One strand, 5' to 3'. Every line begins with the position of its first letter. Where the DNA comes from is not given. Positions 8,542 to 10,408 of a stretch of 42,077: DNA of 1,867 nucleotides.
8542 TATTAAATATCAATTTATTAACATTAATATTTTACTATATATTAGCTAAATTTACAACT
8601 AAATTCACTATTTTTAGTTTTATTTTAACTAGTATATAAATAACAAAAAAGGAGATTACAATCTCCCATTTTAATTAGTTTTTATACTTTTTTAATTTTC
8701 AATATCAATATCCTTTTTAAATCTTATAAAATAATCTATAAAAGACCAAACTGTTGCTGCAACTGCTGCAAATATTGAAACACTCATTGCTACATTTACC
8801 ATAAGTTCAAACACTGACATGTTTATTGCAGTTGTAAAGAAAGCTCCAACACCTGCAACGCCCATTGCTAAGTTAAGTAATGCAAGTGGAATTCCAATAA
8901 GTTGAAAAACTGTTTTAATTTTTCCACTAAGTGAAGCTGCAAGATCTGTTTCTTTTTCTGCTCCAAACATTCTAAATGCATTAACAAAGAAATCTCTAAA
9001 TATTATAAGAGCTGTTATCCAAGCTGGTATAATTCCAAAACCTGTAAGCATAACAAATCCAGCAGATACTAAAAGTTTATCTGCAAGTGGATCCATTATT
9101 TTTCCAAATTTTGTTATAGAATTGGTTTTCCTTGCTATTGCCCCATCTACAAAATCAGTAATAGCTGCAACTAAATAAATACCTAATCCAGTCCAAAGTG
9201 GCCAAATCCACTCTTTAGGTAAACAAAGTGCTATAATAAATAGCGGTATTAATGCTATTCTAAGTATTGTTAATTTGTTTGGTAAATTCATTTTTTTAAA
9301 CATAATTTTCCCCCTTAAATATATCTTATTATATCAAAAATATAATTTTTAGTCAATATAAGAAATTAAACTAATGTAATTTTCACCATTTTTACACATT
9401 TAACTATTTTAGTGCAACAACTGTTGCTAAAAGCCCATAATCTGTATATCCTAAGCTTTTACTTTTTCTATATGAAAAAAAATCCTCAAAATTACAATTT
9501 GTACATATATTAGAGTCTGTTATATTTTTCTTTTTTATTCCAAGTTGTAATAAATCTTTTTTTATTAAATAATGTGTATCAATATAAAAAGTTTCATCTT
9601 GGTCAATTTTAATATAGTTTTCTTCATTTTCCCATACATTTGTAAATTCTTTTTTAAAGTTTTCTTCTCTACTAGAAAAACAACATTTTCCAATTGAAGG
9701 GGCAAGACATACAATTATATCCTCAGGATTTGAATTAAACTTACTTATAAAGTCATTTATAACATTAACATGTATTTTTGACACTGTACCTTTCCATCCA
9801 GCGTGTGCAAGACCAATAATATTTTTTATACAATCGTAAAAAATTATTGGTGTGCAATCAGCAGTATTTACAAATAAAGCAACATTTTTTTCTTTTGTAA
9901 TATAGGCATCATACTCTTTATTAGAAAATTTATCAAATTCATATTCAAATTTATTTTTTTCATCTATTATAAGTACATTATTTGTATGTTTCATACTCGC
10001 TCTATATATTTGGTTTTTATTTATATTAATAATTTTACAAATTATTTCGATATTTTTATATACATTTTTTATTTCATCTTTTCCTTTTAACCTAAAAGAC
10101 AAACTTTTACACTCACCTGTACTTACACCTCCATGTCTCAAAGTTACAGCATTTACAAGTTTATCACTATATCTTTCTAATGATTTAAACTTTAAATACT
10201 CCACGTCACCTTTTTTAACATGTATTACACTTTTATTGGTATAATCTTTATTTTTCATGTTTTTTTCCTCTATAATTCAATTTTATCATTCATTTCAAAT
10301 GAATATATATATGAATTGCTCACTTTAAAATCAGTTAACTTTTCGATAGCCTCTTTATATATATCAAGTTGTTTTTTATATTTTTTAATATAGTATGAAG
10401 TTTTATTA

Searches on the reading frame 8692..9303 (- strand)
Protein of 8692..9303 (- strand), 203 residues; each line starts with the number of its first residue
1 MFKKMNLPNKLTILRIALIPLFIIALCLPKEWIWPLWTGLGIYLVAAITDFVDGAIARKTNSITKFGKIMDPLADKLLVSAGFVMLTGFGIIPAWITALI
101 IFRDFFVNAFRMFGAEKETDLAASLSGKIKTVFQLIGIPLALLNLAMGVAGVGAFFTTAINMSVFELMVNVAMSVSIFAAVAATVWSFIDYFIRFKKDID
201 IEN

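Call 88: search_protein_families(library=pfam, proteins=[window:8692-9303:-], max_evalue=0.001)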
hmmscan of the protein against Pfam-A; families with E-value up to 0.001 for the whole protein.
window:8692-9303:- (203 aa): 1 family
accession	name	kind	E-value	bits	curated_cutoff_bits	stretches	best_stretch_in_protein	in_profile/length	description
PF01066.26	CDP-OH_P_transf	-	6.1e-40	137.5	22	1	5-158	1-150/152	CDP-alcohol phosphatidyltransferase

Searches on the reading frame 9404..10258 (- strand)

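Call 88: search_protein_families(library=pfam, proteins=[window:9404-10258:-], max_evalue=0.001)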
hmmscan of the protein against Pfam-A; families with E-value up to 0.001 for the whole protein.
window:9404-10258:- (284 aa): 1 family
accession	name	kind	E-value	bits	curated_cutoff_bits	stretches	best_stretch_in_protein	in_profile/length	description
PF02578.20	Cu-oxidase_4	-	1.2e-58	198.7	22.9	1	39-278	1-234/238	Multi-copper polyphenol oxidoreductase laccase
